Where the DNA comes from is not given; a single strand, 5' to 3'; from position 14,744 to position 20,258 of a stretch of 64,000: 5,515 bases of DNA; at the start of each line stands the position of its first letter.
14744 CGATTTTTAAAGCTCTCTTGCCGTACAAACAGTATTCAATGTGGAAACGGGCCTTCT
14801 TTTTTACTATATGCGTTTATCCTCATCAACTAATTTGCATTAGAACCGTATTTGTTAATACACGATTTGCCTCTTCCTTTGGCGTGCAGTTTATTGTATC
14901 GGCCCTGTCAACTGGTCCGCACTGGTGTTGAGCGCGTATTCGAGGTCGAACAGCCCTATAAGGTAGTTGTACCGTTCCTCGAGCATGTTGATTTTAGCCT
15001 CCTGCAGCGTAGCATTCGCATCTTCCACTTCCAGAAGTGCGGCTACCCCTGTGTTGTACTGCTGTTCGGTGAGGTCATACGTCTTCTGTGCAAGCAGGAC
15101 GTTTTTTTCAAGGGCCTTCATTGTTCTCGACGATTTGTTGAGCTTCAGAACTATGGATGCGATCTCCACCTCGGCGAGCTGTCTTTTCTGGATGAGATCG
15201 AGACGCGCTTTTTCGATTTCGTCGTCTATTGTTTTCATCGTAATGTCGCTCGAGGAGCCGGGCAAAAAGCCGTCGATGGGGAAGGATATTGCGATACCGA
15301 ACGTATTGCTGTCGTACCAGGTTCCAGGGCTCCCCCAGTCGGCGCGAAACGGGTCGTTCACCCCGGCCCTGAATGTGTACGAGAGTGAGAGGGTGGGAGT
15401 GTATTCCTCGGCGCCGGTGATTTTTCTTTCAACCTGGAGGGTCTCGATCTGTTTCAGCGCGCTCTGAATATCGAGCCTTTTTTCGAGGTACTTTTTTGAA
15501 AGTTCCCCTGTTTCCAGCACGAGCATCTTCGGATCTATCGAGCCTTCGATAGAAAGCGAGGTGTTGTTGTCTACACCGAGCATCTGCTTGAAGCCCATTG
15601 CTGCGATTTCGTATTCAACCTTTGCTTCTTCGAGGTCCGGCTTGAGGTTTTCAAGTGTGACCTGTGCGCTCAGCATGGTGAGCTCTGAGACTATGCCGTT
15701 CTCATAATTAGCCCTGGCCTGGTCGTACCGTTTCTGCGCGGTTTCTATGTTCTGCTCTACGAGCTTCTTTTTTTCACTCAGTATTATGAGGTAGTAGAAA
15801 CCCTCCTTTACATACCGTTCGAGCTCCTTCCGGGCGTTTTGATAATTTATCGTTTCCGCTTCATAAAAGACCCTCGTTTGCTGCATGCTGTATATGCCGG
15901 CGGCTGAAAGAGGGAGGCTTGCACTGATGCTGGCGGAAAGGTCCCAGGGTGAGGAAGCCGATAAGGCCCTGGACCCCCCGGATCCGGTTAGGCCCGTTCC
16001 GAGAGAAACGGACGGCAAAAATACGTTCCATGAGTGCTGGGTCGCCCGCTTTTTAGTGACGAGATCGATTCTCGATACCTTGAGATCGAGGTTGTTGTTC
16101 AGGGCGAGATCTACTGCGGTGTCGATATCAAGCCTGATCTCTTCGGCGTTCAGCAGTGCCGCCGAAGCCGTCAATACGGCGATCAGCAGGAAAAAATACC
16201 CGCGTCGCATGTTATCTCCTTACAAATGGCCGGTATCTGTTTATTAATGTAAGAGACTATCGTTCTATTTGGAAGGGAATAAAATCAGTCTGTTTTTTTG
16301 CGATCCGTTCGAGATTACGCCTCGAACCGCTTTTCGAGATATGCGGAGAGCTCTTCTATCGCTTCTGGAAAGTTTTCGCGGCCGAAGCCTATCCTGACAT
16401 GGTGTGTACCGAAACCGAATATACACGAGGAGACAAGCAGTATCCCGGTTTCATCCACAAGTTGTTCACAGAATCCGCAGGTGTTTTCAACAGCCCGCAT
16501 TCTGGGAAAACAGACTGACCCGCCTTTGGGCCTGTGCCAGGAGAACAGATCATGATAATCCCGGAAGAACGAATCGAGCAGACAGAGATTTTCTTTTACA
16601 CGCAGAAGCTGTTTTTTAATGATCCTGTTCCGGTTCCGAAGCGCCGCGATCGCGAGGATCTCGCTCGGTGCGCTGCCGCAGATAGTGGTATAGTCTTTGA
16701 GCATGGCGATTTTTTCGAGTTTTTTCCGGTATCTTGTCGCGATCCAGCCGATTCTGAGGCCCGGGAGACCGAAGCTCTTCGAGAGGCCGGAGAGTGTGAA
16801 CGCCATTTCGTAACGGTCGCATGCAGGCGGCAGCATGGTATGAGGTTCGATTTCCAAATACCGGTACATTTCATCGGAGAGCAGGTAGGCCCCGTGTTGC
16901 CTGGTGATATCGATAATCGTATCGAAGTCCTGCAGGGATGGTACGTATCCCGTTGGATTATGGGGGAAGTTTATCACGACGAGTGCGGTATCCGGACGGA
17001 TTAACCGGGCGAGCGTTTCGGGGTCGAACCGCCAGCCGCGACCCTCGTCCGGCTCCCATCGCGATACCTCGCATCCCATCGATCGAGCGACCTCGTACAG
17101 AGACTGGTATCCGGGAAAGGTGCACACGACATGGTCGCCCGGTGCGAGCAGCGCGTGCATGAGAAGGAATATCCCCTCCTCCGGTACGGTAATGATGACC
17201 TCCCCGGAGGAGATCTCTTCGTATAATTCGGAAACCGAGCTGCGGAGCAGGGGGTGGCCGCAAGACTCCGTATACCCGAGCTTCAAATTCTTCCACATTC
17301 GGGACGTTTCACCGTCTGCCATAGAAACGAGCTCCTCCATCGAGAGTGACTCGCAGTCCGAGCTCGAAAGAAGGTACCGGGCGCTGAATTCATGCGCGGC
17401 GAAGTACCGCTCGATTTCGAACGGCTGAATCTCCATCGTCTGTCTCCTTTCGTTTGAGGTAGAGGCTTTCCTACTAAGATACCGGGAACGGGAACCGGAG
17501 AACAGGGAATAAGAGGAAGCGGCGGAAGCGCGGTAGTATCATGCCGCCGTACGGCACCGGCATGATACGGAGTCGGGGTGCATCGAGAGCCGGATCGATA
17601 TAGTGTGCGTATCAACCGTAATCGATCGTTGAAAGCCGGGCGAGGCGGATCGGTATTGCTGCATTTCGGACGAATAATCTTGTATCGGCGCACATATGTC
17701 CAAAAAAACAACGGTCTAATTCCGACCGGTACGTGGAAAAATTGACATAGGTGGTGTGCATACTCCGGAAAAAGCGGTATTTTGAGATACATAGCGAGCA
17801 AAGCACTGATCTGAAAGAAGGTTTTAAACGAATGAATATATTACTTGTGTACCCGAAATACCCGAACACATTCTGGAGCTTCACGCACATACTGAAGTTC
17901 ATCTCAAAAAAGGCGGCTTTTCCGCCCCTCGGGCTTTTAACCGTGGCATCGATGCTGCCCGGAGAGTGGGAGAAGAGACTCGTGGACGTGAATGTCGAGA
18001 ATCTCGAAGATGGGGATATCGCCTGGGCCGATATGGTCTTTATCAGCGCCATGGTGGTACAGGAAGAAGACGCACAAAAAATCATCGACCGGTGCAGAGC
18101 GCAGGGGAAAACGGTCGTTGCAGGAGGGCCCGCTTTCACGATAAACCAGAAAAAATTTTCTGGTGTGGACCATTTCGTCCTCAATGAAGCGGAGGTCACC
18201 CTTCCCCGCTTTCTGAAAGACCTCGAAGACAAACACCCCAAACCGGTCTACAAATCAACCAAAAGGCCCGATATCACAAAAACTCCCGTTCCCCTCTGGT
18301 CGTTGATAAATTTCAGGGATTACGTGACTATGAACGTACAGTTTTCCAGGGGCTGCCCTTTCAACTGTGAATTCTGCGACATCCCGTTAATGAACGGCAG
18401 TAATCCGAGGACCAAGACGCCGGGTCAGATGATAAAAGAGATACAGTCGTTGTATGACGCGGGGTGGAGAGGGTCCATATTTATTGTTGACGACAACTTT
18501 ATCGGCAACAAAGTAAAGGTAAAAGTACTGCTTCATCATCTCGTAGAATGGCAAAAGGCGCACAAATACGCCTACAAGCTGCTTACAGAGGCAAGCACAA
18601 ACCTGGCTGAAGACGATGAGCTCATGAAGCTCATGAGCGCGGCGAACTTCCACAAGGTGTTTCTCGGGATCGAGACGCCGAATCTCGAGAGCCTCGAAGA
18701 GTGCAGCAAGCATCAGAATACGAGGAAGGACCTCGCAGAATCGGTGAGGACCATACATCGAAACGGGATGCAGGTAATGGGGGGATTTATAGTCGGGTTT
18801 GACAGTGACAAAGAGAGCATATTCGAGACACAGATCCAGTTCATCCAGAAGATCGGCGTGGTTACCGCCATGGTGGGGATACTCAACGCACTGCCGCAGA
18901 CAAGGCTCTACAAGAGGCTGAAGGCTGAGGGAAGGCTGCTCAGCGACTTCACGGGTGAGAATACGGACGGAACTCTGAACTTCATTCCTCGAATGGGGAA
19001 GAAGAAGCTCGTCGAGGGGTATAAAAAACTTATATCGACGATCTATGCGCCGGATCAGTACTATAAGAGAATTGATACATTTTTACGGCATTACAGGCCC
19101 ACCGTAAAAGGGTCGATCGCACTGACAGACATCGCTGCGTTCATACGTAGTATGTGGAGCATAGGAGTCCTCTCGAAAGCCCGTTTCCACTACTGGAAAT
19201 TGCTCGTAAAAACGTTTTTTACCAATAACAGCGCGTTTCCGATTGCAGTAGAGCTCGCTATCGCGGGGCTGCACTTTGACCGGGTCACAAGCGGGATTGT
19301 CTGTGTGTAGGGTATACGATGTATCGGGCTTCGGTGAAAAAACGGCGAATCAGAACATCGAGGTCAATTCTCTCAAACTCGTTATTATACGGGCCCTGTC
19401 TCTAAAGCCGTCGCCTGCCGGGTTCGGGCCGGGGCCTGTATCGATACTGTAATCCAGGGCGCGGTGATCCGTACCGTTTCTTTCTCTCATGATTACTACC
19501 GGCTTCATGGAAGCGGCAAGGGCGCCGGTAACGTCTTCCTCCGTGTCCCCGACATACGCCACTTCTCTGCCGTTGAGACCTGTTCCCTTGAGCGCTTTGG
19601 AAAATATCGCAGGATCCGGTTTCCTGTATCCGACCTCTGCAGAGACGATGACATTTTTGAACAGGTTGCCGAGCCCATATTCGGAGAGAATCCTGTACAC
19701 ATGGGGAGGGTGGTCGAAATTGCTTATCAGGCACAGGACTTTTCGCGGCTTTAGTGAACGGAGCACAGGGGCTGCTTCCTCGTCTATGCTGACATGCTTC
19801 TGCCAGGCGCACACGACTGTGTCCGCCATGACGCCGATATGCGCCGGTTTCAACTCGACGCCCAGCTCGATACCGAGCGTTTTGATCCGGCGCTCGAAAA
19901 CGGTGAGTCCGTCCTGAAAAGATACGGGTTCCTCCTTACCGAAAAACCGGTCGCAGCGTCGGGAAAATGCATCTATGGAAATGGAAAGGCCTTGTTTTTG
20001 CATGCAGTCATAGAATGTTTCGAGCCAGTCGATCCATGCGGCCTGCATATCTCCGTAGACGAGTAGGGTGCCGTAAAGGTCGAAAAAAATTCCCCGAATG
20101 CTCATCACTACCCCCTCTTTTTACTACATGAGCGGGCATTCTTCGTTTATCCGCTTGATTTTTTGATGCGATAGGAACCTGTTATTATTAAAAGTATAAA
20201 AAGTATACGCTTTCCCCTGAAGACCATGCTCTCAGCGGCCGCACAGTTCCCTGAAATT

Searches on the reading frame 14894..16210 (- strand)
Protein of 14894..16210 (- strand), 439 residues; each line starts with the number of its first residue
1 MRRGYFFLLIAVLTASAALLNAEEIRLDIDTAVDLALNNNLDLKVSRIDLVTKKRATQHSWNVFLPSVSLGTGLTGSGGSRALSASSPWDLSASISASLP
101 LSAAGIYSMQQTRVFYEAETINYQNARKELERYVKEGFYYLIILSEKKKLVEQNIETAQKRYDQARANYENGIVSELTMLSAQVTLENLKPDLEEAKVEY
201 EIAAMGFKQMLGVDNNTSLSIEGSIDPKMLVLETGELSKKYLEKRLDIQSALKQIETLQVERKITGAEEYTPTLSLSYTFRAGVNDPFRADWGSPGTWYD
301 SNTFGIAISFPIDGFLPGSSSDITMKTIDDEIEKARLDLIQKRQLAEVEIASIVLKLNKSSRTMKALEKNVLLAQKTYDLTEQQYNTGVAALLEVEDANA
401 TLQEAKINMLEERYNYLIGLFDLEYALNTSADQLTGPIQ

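Call 27: search_protein_families(library=pfam, proteins=[window:14894-16210:-], max_evalue=0.001)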
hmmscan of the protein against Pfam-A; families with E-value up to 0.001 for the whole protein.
window:14894-16210:- (439 aa): 1 family
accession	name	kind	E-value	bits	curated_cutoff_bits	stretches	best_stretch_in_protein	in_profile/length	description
PF02321.23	OEP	-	4.8e-44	150.8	22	2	242-428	9-187/187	Outer membrane efflux protein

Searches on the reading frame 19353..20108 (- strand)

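Call 27: search_protein_families(library=pfam, proteins=[window:19353-20108:-], max_evalue=0.001)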
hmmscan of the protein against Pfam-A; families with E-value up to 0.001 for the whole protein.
window:19353-20108:- (252 aa): 3 families
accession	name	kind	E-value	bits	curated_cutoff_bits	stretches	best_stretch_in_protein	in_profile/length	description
PF00702.32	Hydrolase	-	2.6e-20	74.1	26.4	1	4-199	1-190/191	haloacid dehalogenase-like hydrolase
PF13419.12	HAD_2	-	1.7e-13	51.6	23.8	1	90-204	61-176/178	Haloacid dehalogenase-like hydrolase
PF13242.12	Hydrolase_like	-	4e-07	30.3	22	1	161-212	2-54/75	HAD-hyrolase-like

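Call 67: search_protein_families(library=pfam, proteins=[window:19353-20108:-], max_evalue=0.001)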
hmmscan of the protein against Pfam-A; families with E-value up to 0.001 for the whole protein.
window:19353-20108:- (252 aa): 3 families
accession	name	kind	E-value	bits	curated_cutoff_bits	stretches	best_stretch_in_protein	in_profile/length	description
PF00702.32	Hydrolase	-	2.6e-20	74.1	26.4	1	4-199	1-190/191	haloacid dehalogenase-like hydrolase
PF13419.12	HAD_2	-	1.7e-13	51.6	23.8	1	90-204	61-176/178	Haloacid dehalogenase-like hydrolase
PF13242.12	Hydrolase_like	-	4e-07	30.3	22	1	161-212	2-54/75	HAD-hyrolase-like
